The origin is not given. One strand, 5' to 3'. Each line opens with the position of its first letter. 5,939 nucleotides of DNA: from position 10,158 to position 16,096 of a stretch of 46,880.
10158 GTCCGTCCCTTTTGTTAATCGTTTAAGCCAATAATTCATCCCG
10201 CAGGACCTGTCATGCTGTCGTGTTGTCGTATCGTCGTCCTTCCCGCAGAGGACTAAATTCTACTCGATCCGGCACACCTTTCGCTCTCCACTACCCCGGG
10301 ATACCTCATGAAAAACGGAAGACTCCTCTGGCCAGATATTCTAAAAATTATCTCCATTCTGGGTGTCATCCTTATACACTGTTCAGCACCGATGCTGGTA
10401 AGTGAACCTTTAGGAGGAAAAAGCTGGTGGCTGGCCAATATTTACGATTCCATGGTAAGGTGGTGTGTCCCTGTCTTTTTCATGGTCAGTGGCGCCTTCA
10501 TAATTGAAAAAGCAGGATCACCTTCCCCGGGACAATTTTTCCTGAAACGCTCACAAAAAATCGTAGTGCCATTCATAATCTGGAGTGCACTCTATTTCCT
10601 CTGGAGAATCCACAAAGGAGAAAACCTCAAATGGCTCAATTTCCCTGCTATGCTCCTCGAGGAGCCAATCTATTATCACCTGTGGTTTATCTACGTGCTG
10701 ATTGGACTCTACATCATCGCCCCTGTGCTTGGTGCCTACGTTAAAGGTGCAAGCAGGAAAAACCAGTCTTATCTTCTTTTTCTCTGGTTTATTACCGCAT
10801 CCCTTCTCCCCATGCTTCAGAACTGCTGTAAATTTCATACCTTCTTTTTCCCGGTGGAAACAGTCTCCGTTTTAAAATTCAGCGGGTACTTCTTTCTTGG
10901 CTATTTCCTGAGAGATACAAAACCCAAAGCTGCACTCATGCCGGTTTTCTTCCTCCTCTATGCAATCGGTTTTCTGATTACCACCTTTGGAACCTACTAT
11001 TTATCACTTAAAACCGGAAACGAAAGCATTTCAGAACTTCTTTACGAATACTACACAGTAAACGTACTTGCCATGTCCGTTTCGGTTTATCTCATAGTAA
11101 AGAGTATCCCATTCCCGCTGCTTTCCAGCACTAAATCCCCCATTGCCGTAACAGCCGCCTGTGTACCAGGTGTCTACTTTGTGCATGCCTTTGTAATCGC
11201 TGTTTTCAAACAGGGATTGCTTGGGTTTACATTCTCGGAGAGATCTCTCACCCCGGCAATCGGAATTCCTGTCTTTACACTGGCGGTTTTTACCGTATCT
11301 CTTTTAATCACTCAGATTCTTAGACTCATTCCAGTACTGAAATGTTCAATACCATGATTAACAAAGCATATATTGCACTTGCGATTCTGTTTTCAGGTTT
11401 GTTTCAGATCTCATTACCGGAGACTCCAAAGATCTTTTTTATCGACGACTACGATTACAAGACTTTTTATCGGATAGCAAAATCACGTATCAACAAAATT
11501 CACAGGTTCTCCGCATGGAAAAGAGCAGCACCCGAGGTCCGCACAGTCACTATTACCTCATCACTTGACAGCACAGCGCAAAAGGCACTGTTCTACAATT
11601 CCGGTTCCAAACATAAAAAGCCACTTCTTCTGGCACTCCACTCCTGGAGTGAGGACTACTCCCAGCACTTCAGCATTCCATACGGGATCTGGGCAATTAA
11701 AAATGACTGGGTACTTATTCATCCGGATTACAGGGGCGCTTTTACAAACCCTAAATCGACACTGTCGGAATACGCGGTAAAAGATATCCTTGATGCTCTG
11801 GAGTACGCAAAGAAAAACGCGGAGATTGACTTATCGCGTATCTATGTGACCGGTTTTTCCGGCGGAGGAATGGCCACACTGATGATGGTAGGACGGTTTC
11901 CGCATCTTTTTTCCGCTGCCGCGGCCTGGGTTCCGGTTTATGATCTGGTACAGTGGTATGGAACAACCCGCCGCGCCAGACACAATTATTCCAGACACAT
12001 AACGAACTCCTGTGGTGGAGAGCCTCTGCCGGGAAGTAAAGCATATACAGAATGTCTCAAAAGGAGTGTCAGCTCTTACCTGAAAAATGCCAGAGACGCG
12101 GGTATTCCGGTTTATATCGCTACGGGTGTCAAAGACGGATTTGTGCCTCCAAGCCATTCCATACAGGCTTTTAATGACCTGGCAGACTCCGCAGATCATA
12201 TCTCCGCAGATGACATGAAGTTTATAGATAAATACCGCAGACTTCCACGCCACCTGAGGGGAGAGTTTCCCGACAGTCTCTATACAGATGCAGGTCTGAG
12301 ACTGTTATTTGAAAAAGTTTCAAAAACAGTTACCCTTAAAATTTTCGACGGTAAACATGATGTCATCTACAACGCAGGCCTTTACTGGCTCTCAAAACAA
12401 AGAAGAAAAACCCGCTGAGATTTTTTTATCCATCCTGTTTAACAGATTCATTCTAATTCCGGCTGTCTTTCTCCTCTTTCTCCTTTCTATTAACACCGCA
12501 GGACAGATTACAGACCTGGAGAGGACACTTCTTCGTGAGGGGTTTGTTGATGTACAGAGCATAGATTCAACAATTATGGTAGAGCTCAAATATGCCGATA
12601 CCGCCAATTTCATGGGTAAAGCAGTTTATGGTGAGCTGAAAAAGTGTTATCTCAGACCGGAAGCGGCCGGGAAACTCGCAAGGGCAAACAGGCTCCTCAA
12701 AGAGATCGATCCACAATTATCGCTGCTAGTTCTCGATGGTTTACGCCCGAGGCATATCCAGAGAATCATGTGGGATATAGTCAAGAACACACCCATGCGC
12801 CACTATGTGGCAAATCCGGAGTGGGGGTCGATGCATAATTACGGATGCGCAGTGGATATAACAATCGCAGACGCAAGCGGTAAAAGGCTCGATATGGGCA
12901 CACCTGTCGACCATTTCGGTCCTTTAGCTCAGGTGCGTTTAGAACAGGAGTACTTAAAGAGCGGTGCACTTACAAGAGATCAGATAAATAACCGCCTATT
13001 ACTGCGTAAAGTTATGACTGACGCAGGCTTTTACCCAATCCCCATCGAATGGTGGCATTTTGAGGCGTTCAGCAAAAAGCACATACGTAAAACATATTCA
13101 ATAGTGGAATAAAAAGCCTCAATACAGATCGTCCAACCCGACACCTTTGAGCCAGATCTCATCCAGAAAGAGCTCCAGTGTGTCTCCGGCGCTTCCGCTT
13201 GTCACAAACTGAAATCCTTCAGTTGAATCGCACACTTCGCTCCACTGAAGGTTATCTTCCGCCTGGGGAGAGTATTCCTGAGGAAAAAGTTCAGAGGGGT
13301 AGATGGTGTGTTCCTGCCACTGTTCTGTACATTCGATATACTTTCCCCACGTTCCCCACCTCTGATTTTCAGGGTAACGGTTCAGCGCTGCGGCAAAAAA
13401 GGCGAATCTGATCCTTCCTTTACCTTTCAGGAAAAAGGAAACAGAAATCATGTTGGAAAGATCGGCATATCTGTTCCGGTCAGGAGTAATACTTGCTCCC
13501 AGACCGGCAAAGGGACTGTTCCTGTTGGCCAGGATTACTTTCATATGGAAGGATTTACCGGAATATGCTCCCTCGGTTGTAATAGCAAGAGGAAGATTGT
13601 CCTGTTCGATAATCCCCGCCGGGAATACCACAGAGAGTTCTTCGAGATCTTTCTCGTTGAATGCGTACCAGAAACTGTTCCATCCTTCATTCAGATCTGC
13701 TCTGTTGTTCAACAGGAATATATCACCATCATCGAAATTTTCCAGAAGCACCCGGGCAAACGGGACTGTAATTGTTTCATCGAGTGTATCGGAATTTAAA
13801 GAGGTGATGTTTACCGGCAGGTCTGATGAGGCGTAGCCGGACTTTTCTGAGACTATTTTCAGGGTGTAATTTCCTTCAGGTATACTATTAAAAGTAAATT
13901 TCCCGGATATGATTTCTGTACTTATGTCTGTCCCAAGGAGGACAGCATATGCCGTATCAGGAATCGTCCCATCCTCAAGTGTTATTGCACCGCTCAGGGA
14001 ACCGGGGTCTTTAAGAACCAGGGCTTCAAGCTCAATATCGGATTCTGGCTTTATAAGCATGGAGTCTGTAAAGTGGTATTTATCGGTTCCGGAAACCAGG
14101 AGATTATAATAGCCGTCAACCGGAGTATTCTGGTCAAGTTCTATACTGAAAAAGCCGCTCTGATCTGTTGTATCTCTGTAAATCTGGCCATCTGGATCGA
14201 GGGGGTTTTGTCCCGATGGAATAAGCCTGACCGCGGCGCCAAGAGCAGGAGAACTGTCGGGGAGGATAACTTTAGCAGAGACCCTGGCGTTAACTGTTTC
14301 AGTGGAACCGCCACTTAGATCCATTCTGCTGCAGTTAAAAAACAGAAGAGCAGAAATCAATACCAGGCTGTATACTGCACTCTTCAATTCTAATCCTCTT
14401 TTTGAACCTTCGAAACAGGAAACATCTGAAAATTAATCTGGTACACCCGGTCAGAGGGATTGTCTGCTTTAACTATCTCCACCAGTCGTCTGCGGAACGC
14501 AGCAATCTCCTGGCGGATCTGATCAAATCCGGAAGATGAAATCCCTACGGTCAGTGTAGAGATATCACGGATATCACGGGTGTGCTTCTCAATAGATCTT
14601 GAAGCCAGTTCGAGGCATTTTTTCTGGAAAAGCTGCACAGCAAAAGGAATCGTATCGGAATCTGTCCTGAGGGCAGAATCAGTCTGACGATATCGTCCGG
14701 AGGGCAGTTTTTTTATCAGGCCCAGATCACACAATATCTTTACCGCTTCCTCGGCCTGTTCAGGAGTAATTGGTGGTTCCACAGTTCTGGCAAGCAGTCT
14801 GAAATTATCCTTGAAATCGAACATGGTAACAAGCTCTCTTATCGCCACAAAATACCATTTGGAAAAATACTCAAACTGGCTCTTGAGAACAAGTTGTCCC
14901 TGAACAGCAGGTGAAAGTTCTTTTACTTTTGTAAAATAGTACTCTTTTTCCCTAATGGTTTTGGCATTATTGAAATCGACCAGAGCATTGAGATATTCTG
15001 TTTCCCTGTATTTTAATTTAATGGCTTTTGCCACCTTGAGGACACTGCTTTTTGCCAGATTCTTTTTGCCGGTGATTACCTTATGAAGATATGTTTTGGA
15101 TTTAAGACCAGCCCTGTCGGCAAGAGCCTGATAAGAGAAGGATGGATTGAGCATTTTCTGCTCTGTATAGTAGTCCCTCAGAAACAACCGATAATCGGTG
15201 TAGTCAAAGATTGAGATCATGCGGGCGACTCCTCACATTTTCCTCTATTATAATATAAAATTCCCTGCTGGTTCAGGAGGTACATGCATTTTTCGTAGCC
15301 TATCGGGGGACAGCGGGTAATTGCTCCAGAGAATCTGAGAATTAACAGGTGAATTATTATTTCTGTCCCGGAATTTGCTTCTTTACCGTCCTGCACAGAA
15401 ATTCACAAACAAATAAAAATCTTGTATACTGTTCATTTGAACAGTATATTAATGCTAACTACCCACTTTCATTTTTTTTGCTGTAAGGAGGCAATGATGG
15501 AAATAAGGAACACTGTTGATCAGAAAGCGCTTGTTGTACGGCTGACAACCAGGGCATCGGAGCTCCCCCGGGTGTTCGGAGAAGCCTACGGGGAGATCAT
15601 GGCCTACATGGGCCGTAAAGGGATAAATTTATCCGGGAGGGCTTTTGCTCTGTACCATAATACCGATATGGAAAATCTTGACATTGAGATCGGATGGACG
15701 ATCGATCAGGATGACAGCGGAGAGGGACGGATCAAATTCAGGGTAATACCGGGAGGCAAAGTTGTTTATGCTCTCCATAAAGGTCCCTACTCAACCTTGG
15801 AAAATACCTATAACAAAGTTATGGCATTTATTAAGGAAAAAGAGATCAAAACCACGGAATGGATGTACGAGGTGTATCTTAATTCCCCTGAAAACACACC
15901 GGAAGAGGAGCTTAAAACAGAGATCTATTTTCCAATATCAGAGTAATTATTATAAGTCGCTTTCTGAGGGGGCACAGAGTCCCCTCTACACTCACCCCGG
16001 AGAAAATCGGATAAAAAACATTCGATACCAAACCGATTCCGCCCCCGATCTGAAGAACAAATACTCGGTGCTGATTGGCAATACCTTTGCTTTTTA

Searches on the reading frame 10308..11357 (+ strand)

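Call 8: search_protein_families(library=pfam, proteins=[window:10308-11357:+])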
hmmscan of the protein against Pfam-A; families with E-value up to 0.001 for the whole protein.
window:10308-11357:+ (349 aa): 1 family
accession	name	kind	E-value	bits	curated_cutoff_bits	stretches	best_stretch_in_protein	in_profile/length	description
PF01757.29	Acyl_transf_3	-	1.7e-34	119.8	31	1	7-335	2-325/326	Acyltransferase domain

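Call 78: search_protein_families(library=ncbifam, proteins=[window:10308-11357:+], max_evalue=0.001)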
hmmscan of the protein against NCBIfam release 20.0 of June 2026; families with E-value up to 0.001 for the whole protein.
window:10308-11357:+ (349 aa): 1 family
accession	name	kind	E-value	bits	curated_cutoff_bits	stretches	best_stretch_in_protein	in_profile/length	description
NF003014.0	PRK03854.1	equivalog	2.4e-06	26.9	338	1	38-345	44-367/386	glucans biosynthesis protein MdoC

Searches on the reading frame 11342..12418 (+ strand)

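Call 8: search_protein_families(library=pfam, proteins=[window:11342-12418:+])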
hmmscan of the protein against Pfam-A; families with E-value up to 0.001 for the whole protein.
window:11342-12418:+ (358 aa): 6 families
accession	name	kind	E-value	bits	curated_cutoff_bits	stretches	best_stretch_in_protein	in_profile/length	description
PF00326.27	Peptidase_S9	-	7.9e-18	65.2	22.6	1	141-284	40-174/213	Prolyl oligopeptidase family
PF20434.5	BD-FAE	-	3.8e-08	33.5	26.8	1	87-277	7-212/215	BD-FAE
PF01738.24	DLH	-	1.2e-05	25.5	21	1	139-275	71-164/217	Dienelactone hydrolase family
PF00561.26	Abhydrolase_1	-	2.7e-05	24.4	25.8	1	122-197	27-101/245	alpha/beta hydrolase fold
PF07859.19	Abhydrolase_3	-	0.00012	22.3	25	1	123-206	30-113/210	alpha/beta hydrolase fold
PF05448.18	AXE1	-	0.00074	18.8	21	0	131-281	142-290/321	Acetyl xylan esterase (AXE1)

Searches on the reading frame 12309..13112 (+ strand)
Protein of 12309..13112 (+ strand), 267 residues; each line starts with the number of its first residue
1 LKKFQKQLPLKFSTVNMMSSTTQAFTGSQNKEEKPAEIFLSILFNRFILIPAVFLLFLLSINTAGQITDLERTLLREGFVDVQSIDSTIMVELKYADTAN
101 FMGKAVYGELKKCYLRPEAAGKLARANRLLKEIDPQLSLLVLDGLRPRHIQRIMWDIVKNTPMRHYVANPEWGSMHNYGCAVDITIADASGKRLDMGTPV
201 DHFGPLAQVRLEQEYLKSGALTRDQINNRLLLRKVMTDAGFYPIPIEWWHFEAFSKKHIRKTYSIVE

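Call 75: search_protein_families(library=pfam, proteins=[window:12309-13112:+], max_evalue=0.00001)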
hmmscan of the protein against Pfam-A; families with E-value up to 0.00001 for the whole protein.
window:12309-13112:+ (267 aa): 1 family
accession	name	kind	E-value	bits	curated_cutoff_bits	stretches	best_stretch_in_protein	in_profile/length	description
PF01427.22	Peptidase_M15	-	4.3e-23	82.6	27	1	78-257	4-188/199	D-ala-D-ala dipeptidase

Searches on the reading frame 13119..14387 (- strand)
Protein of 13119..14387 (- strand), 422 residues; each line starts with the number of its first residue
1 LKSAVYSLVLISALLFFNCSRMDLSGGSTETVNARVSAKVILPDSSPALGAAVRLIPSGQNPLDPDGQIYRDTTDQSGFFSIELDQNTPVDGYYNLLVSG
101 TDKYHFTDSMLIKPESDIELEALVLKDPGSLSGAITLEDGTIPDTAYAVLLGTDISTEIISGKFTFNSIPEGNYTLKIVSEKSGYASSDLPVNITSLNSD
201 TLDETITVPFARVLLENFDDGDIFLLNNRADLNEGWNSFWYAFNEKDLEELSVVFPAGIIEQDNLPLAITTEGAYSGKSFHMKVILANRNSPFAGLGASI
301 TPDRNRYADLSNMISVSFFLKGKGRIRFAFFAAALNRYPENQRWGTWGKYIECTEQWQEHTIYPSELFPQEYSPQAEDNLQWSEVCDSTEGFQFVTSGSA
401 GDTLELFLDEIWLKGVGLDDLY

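Call 75: search_protein_families(library=pfam, proteins=[window:13119-14387:-], max_evalue=0.00001)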
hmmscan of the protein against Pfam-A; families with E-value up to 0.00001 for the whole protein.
window:13119-14387:- (422 aa): 1 family
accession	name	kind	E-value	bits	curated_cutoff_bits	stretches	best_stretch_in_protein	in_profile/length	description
PF13620.12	CarboxypepD_reg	-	1.3e-06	29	32.3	0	161-203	37-78/82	Carboxypeptidase regulatory-like domain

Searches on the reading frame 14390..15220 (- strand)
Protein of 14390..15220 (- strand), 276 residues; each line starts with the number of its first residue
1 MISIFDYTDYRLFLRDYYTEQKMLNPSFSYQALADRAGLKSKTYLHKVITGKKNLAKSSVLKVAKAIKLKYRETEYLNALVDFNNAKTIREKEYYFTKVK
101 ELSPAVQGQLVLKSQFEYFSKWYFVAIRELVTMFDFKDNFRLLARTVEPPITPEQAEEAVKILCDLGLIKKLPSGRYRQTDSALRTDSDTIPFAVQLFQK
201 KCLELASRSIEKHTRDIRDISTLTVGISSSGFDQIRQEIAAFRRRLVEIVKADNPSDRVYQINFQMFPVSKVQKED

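Call 75: search_protein_families(library=pfam, proteins=[window:14390-15220:-], max_evalue=0.00001)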
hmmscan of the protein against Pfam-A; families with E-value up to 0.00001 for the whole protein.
window:14390-15220:- (276 aa): 1 family
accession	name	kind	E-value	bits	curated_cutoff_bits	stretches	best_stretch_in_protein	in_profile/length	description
PF14394.12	DUF4423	-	2e-38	132.2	30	1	113-269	12-165/165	Domain of unknown function (DUF4423)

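Call 78: search_protein_families(library=ncbifam, proteins=[window:14390-15220:-], max_evalue=0.001)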
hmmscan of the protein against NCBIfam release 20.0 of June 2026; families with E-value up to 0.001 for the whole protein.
window:14390-15220:- (276 aa): 1 family
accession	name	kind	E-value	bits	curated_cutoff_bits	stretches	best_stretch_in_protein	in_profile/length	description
TIGR02147.1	Fsuc_second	paralog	2.2e-85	286.4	50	1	1-271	1-271/272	TIGR02147 family protein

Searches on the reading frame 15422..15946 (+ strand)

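Call 75: search_protein_families(library=pfam, proteins=[window:15422-15946:+], max_evalue=0.00001)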
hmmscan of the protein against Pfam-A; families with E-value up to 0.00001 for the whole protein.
window:15422-15946:+ (174 aa): 2 families
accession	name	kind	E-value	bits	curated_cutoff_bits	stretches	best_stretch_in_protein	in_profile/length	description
PF06445.20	GyrI-like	-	3.5e-24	86.3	26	1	27-172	4-154/155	GyrI-like small molecule binding domain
PF14526.11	Cass2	-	3.2e-08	34.4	27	1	39-172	15-150/150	Integron-associated effector binding protein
